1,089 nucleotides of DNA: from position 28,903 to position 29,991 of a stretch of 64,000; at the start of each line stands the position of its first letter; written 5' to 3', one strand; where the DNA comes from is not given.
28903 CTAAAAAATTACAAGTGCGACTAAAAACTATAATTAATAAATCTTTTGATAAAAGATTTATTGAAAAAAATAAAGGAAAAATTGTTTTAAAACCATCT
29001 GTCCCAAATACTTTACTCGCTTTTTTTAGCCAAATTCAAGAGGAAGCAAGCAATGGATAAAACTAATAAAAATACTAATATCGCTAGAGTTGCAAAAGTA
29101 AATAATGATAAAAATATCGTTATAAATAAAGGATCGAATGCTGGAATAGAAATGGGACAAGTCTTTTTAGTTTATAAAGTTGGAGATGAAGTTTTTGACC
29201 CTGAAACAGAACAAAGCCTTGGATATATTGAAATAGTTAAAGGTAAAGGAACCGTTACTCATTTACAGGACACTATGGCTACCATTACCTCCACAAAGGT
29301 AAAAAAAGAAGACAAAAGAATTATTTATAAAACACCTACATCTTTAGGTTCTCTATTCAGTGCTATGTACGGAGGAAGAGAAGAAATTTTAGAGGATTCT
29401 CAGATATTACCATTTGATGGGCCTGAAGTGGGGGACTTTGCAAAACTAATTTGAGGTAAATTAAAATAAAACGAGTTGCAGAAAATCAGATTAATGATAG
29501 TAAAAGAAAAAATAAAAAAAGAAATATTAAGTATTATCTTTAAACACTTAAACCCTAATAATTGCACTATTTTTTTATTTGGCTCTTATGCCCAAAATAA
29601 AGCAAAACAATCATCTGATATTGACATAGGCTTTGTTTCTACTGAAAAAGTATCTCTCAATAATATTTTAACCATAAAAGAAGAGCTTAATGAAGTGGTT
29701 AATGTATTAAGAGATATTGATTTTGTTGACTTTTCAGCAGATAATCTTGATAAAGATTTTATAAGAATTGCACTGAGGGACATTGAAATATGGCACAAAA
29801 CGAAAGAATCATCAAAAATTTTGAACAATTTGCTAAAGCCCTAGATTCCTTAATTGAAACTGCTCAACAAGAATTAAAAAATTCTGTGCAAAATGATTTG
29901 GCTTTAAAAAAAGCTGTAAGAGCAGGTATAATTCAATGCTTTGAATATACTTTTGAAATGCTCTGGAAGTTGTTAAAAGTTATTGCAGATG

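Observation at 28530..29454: Overlapping two-gene cassette of unknown function between a Fic gene and an MNT/HEPN pair (candidate novel defence or toxin-type module)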

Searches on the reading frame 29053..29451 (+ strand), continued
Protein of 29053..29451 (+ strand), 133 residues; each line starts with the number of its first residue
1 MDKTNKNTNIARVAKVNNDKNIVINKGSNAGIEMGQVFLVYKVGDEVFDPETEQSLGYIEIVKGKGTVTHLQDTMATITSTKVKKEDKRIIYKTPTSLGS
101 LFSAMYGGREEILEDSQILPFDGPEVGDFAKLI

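Call 65: fold_search(model_id=the predicted structure, library=pdb)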
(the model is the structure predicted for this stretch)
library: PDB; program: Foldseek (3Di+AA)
matches with E <= 10: 571; with E <= 0.001: 0
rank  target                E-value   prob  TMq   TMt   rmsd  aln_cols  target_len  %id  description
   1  8z5n_0                3.4e-03  1.00  0.44  0.19  10.9       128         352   12  Cryo-EM structure of the LPHT ring (released 2025-10-22)
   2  3w1e                  1.8e-02  1.00  0.47  0.20   8.4       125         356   12  Structure of FlgT, a flagellar basal body component protein (released 2013-04-03)
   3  3jc8_Ta               5.3e-02  0.99  0.40  0.34   3.6        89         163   25  Architectural model of the type IVa pilus machine in a piliated state (released 2016-03-16)
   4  9bev_A                9.3e-02  0.94  0.36  0.10   9.4       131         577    8  Structure of GH110A in complex with a lambda-carrageenan oligosaccharide (released 2025-08-27)
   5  6zj3_Lv               9.3e-02  0.54  0.24  0.27   7.3        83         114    8  Cryo-EM structure of the highly atypical cytoplasmic ribosome of Euglena gracilis (released 2020-10-07)
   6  3gwq_B                1.5e-01  0.84  0.32  0.12  12.1       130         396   13  Crystal structure of a putative d-serine deaminase (bxe_a4060) from burkholderia xenovorans lb400 at 2.00 A resolution (released 2009-04-14)
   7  7oyc_f1               1.5e-01  0.80  0.30  0.37   6.7        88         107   15  Cryo-EM structure of the Xenopus egg 80S ribosome (released 2022-07-20)
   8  9beh_A                1.7e-01  0.89  0.36  0.10   9.5       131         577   10  Structure of GH110A in complex with galactose-6-sulfate (released 2025-08-27)
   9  3vr2_E                1.8e-01  0.99  0.31  0.10   5.9        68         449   13  Crystal structure of nucleotide-free A3B3 complex from Enterococcus hirae V-ATPase [eA3B3] (released 2013-01-16)
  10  7vai_F                2.1e-01  0.96  0.37  0.11  10.0       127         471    8  V1EG of V/A-ATPase from Thermus thermophilus, state1-1 (released 2022-07-13)
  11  8rbs_K                2.6e-01  0.60  0.30  0.07   7.5        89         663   11  Emiliania huxleyi virus 201 (EhV-201) asymmetrical unit of capsid proteins predicted by AlphaFold2 fitted into the cry (released 2023-12-20)
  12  6qay_MODEL_1_A        2.8e-01  0.30  0.26  0.28   6.9        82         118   13  Structural investigation of the TasA anchoring protein TapA from Bacillus subtilis (released 2020-01-29)
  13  5ze9_E                2.9e-01  0.94  0.26  0.08   6.3        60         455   13  Crystal structure of AMP-PNP bound mutant A3B3 complex from Enterococcus hirae V-ATPase (released 2019-02-06)
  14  9n71_A                2.9e-01  0.80  0.35  0.19   8.0       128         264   12  Tail tube structure of Acinetobacter baumannii phage Mystique (released 2025-03-19)
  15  2gpj                  3.1e-01  0.63  0.34  0.20  11.1       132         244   10  CRYSTAL STRUCTURE OF A SIDEROPHORE-INTERACTING PROTEIN (SPUTCN32_0076) FROM SHEWANELLA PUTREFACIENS CN-32 AT 2.20 A RESO (released 2006-06-13)
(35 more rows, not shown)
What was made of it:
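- On FlgT_C / TsaP-type beta-barrel domain (PF16538), for B: Foldseek finds FlgT and TsaP, but from a low-confidence model (call 65).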

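Call 72: find_encoding_contigs(protein=P0059, flank=6000, max_places=5)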
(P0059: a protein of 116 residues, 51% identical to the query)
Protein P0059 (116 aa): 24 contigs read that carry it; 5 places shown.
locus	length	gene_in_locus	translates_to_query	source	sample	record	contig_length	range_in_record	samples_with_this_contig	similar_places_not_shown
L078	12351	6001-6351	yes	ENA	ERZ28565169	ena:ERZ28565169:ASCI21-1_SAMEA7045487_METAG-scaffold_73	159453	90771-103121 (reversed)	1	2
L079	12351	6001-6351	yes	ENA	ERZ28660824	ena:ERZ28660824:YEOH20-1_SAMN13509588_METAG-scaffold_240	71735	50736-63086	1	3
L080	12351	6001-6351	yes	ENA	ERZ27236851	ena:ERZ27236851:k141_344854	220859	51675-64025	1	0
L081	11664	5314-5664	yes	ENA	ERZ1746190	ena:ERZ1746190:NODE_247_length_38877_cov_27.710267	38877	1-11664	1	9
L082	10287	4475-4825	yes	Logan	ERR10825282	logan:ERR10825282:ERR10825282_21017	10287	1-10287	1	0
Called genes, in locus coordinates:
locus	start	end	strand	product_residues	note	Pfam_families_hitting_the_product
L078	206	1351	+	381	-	PF23343:REP_ORF2-G2P (weak)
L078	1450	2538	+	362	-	PF02661:Fic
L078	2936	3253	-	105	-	PF12599:DUF3768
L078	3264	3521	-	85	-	-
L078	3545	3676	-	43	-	-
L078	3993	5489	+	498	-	PF01555:N6_N4_Mtase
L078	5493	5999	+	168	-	-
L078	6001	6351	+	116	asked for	PF16538:FlgT_C (faint)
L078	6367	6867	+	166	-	-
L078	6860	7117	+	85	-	-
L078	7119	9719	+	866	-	PF04851:ResIII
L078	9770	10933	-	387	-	PF00145:DNA_methylase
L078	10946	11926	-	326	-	-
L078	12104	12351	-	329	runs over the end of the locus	-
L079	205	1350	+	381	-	PF23343:REP_ORF2-G2P (weak)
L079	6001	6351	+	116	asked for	PF16538:FlgT_C (faint)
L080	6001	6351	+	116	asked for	PF16538:FlgT_C (faint)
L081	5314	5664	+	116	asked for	PF16538:FlgT_C (faint)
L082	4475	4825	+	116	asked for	PF16538:FlgT_C (faint)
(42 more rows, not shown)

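Call 73: find_encoding_contigs(protein=P0038, flank=6000, max_places=3)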
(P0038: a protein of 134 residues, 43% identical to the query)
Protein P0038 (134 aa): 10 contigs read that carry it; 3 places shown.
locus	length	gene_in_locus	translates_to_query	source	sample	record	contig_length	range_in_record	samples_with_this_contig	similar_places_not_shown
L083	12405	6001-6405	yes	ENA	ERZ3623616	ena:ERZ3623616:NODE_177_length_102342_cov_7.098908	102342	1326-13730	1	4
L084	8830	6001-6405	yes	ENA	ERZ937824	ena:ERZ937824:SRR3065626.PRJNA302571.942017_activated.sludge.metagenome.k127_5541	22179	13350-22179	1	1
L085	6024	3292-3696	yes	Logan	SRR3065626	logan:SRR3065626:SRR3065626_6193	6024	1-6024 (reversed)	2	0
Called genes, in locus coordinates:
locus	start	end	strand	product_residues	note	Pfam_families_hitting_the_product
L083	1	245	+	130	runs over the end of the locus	-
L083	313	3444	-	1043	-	PF01170:UPF0020 (faint), PF20464:MmeI_N, PF02384:N6_Mtase, PF20473:MmeI_Mtase, PF07669:Eco57I, PF12950:TaqI_C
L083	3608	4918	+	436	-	-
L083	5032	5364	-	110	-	-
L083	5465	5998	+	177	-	-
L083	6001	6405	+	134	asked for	-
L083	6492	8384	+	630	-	PF13589:HATPase_c_3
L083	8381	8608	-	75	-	-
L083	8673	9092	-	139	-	-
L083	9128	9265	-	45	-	-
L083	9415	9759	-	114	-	-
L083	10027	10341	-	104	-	-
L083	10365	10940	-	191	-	-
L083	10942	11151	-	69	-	-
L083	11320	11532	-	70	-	-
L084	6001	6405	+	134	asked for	-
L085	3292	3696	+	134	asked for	-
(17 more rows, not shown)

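Call 74: find_encoding_contigs(protein=P0042, flank=6000, max_places=3)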
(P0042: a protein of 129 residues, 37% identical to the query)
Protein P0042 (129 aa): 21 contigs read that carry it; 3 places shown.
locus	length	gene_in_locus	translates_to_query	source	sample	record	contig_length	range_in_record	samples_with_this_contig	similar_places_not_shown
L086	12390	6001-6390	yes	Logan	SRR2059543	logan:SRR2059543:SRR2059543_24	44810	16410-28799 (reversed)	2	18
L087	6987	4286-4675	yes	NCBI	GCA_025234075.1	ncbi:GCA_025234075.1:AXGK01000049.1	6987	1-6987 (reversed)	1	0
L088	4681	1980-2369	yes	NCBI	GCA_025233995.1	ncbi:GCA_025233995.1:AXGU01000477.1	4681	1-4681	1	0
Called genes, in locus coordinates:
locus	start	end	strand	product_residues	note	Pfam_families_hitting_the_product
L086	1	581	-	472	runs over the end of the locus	PF05133:SPP1_portal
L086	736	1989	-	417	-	PF04466:Terminase_3, PF17288:Terminase_3C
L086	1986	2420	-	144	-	PF03592:Terminase_2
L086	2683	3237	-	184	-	-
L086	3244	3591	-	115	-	-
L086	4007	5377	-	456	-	PF00176:SNF2-rel_dom, PF00270:DEAD, PF04851:ResIII, PF00271:Helicase_C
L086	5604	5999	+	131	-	-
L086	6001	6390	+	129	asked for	-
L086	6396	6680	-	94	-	-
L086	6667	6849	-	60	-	-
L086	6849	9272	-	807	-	PF05272:VapE-like_dom, PF19263:DUF5906 (weak)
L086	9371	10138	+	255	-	-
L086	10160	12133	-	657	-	PF00476:DNA_pol_A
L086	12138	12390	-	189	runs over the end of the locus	PF10991:Enc34_ssDNA-bd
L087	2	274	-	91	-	?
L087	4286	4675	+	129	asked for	-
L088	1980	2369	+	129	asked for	-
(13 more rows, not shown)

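Call 89: find_encoding_contigs(protein=P0061, flank=7000, max_places=2)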
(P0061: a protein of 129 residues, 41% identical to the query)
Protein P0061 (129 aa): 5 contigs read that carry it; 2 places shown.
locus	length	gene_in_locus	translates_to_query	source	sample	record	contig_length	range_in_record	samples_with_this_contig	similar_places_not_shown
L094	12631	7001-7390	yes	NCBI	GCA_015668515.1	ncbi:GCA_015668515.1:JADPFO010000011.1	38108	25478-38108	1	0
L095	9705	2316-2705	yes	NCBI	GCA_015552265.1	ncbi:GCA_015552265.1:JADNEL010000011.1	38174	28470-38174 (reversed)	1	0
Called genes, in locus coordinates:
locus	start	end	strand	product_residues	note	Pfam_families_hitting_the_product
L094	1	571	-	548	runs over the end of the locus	PF04233:Phage_Mu_F, PF14436:EndoU_bacteria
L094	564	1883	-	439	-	PF05133:SPP1_portal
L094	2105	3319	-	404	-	PF03237:Terminase_6N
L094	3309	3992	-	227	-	PF10668:Phage_terminase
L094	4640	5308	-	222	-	PF00589:Phage_integrase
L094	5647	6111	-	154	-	-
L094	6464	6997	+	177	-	-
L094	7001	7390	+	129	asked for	-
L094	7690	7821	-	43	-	-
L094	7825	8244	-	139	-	PF00004:AAA (faint), PF00308:Bac_DnaA, PF01695:IstB_IS21, PF07728:AAA_5 (weak)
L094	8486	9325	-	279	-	-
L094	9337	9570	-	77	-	-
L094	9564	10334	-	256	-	PF09669:Phage_pRha (weak), PF10552:ORF6C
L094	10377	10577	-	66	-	PF13443:HTH_26 (weak)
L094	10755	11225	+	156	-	PF01381:HTH_3, PF13443:HTH_26 (weak)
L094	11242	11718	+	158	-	PF06114:Peptidase_M78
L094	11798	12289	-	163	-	PF27000:PH_gly_zipper (weak)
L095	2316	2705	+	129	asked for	-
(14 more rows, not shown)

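Call 90: find_encoding_contigs(protein=P0050, flank=7000, max_places=3)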
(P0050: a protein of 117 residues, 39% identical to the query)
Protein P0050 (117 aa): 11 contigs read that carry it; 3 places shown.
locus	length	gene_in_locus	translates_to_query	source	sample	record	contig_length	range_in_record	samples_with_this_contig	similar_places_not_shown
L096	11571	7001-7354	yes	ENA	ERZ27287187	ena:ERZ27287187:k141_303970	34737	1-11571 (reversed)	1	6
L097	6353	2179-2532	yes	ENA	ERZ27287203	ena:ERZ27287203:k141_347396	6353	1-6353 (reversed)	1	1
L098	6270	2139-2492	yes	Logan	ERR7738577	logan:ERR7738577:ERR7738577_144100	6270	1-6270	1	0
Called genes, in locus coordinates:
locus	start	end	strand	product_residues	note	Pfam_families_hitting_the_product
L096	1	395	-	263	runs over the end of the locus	PF01656:CbiA, PF02374:ArsA_ATPase (faint), PF09140:MipZ (faint), PF10609:ParA (weak), PF13614:AAA_31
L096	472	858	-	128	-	-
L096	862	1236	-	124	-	PF14803:Zn_ribbon_Nudix (faint)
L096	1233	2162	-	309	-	PF23343:REP_ORF2-G2P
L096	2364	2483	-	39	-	-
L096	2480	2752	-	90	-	-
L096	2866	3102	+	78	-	PF12844:HTH_19, PF13560:HTH_31, PF01381:HTH_3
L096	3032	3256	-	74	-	PF13560:HTH_31, PF12844:HTH_19, PF13413:HTH_25 (faint), PF01381:HTH_3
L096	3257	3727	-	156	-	-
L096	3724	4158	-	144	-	-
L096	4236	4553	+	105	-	-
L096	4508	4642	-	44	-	-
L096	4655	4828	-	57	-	-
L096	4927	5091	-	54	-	-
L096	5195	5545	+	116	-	-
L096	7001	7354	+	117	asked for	-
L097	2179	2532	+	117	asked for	-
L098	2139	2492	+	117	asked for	-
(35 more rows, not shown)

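Call 98: search_dna_similar(query=L094:7001-7387:+, collection=phages, mode=protein, max_evalue=0.01, max_rows=15)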
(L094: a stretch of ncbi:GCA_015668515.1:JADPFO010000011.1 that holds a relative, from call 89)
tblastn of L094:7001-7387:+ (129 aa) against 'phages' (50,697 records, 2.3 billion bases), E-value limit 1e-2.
Records with a match: 1; places in all: 1; records where one place covers at least 80% of the query: 0.
Best place of each record, by identity: <60% 1.
By first word of the organism name: Lacticaseibacillus 1.
By host as written in the record: Lacticaseibacillus paracasei LMG 19719 1.
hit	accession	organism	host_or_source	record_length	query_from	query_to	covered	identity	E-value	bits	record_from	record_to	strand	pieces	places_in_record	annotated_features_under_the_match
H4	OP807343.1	Lacticaseibacillus phage P7.1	Lacticaseibacillus paracasei LMG 19719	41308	5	77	57%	43.8%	2e-10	62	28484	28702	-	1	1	hypothetical protein (x2)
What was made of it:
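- Tried and rejected: A Firmicutes B found one cultured phage, P7.1 (call 98).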

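Call 99: search_protein_families(library=pfam, proteins=[L053:7789-8817:-, L053:8980-10008:+, L057:8680-9705:-, L060:8478-8942:-, L060:8948-9286:-, L049:8744-9559:-, L049:9738-10748:+, L044:8536-9366:+, L039:8788-9648:-, L070:611-1420:-], max_evalue=0.0001)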
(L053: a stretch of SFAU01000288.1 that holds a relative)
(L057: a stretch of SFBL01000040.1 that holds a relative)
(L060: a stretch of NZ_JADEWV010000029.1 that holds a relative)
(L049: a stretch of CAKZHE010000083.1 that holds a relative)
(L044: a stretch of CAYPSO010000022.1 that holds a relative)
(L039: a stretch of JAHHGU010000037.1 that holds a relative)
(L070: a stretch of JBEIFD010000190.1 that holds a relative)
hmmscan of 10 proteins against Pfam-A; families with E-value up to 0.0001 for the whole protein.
L053:7789-8817:- (343 aa): 0 families

L053:8980-10008:+ (343 aa): 1 family
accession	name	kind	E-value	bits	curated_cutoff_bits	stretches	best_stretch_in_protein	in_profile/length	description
PF01242.24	PTPS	-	1.5e-63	212.6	22.4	2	194-324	2-118/121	6-pyruvoyl tetrahydropterin synthase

L057:8680-9705:- (342 aa): 0 families

L060:8478-8942:- (155 aa): 0 families

L060:8948-9286:- (113 aa): 0 families

L049:8744-9559:- (272 aa): 1 family
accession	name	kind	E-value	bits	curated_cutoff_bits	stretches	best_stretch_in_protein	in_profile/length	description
PF01145.31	Band_7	-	2.5e-35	122.5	23.6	1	29-210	2-174/176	SPFH domain / Band 7 family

L049:9738-10748:+ (337 aa): 6 families
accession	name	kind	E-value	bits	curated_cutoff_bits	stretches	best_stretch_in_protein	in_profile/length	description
PF00005.33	ABC_tran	-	1.7e-38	132.7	25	1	19-160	2-136/137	ABC transporter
PF12857.13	TOBE_3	-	8e-10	38.9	27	1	278-327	9-59/59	TOBE-like domain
PF13304.12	AAA_21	-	2e-08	35.1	27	0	116-194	221-301/304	AAA domain, putative AbiEii toxin, Type IV TA system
PF03459.23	TOBE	-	1.5e-07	32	22.3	1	278-330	9-61/64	TOBE domain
PF02463.25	SMC_N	-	4.7e-07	29.9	40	1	19-207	16-212/220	RecF/RecN/SMC N terminal domain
PF13555.12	AAA_29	-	5.4e-05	23.3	27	0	13-45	10-39/61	P-loop containing region of AAA domain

L044:8536-9366:+ (277 aa): 1 family
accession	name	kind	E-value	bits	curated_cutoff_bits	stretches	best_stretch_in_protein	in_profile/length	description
PF01061.29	ABC2_membrane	-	3.7e-22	79.3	26.9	1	24-237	3-209/211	ABC-2 type transporter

L039:8788-9648:- (287 aa): 1 family
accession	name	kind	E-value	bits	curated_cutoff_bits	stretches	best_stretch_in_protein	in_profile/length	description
PF09557.15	DUF2382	-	4.8e-34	117.4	23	1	159-271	2-111/111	Domain of unknown function (DUF2382)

L070:611-1420:- (270 aa): 1 family
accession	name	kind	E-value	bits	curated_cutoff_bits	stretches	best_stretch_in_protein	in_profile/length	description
PF01926.29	MMR_HSR1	-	2.9e-07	31.1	21.9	1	40-133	1-96/113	50S ribosome-binding GTPase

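Call 100: get_annotated_region(hit=H4, flank=4000)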
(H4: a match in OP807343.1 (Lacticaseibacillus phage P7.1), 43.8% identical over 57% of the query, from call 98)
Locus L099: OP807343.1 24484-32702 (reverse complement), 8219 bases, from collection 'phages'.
description: Lacticaseibacillus phage P7.1, complete genome.
organism: Lacticaseibacillus phage P7.1 (NCBI taxid 3016940)
taxonomy: Viruses; Duplodnaviria; Heunggongvirae; Uroviricota; Caudoviricetes
host: Lacticaseibacillus paracasei LMG 19719; source: -; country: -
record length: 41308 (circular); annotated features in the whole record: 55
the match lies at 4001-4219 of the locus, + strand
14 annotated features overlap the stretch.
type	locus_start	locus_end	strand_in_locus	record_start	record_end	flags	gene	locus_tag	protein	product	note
CDS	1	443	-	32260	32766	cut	-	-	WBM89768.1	hypothetical protein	-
CDS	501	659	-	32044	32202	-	-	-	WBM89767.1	hypothetical protein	-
CDS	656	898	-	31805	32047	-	-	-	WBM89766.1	hypothetical protein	-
CDS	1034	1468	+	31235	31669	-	-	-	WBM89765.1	hypothetical protein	-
CDS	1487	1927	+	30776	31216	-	-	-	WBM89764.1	hypothetical protein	-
CDS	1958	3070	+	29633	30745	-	-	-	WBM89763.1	hypothetical protein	-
CDS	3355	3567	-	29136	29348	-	-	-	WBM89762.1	hypothetical protein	-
CDS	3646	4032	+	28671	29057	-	-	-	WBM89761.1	hypothetical protein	-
CDS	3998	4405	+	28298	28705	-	-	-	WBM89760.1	hypothetical protein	-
CDS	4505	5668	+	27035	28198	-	-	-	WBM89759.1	hypothetical protein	-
CDS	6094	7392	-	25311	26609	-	-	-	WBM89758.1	hypothetical protein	-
CDS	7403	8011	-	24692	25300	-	-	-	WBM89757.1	hypothetical protein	-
CDS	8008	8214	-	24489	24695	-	-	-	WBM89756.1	hypothetical protein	-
CDS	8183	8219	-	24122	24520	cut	-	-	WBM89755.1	hypothetical protein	-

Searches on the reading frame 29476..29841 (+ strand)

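Call 3: search_protein_families(library=pfam, proteins=[window:29476-29841:+], max_evalue=1)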
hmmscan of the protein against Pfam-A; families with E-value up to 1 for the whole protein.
window:29476-29841:+ (122 aa): 7 families
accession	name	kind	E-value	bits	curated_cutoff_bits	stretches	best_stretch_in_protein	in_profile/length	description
PF18765.7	Polbeta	-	6.8e-14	52.2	26.9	1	28-98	12-79/93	Polymerase beta, Nucleotidyltransferase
PF01909.29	NTP_transf_2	-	6.4e-09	36.5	21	1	21-81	7-71/93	Nucleotidyltransferase domain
PF22600.2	MTPAP-like_central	-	4.5e-05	24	27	1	10-81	22-90/139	Poly(A) RNA polymerase, mitochondrial-like, central palm domain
PF19088.6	TUTase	-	0.003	17.7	25.8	1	9-73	42-105/138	TUTase nucleotidyltransferase domain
PF05859.17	Mis12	-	0.012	15.8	25.7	1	47-89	69-110/231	Mis12 protein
PF08937.16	ThsB_TIR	-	0.037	14.9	21.2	1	13-65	44-91/100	Thoeris protein ThsB, TIR-like domain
PF24134.1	DUF7401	-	0.066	13.8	27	1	16-93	5-81/116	Domain of unknown function (DUF7401)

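Call 4: search_protein_families(library=padloc, proteins=[window:29476-29841:+], max_evalue=1)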
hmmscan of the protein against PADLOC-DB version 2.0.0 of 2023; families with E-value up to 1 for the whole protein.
window:29476-29841:+ (122 aa): 12 families
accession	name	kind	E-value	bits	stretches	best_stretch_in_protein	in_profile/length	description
PDLC04901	PDC-S09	-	2.6e-09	35.9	1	9-118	4-106/126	-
PDLC04906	PDC-S09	-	6.5e-08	30.9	1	31-85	26-79/98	-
PDLC04904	PDC-S09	-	1.7e-07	29.4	1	14-78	13-74/104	-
PDLC04902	PDC-S09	-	1.6e-06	26.4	1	31-83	23-74/97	-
PDLC04903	PDC-S09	-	2.3e-06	25.9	1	16-61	13-58/108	-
PDLC04368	PDC-M05A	-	3.2e-06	25.1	1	15-90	93-165/201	-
PDLC04907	PDC-S09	-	0.0004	18.5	1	30-58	28-56/114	-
PDLC03138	Specificity_I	-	0.00041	17.5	1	12-88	6-80/485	Type I specificity subunit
PDLC00801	Cyclase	-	0.0005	17.3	1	22-62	38-79/295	oligonucleotide-cyclase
PDLC04372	PDC-M05A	-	0.0011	17.3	1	17-74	64-120/167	-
PDLC02930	NDT_II-A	-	0.0033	15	1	10-49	4-43/272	-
PDLC04369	PDC-M05A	-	0.012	13.2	1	18-61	92-137/201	-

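Call 5: search_protein_families(library=ncbifam, proteins=[window:29476-29841:+], max_evalue=1)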
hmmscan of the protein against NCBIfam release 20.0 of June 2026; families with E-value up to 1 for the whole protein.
window:29476-29841:+ (122 aa): 8 families
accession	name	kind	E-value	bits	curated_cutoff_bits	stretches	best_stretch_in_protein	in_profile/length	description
NF047752.1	MntA_antitoxin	equivalog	1.7e-12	47.1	60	1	28-88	6-64/106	type VII toxin-antitoxin system MntA family adenylyltransferase antitoxin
NF012212.1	ANT_9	subfamily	0.00024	20.5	340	1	15-62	7-54/249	aminoglycoside nucleotidyltransferase ANT(9)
NF010309.0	PRK13746.1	subfamily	0.0027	17.1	193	1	15-53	14-52/263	aminoglycoside adenylyltransferase family protein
NF012157.0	ANT_3pp_I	equivalog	0.0044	16.3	375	1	15-63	8-54/256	AadA family aminoglycoside 3''-O-nucleotidyltransferase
NF033127.1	ANT_3pp_AadA3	exception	0.0082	15.6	595.5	1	15-63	9-55/258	ANT(3'')-Ia family aminoglycoside nucleotidyltransferase AadA3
NF033126.1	ANT_3pp_AadA1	exception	0.019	14.5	587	1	15-62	9-54/258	ANT(3'')-Ia family aminoglycoside nucleotidyltransferase AadA1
NF051895.1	anti_phage_HalB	equivalog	0.019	14.5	190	1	32-54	2-24/211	anti-phage Hailong system nucleotidyltransferase HalB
NF028535.0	ANT_4p_II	subfamily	0.084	12.1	350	1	27-60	17-51/251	ANT(4')-II family aminoglycoside nucleotidyltransferase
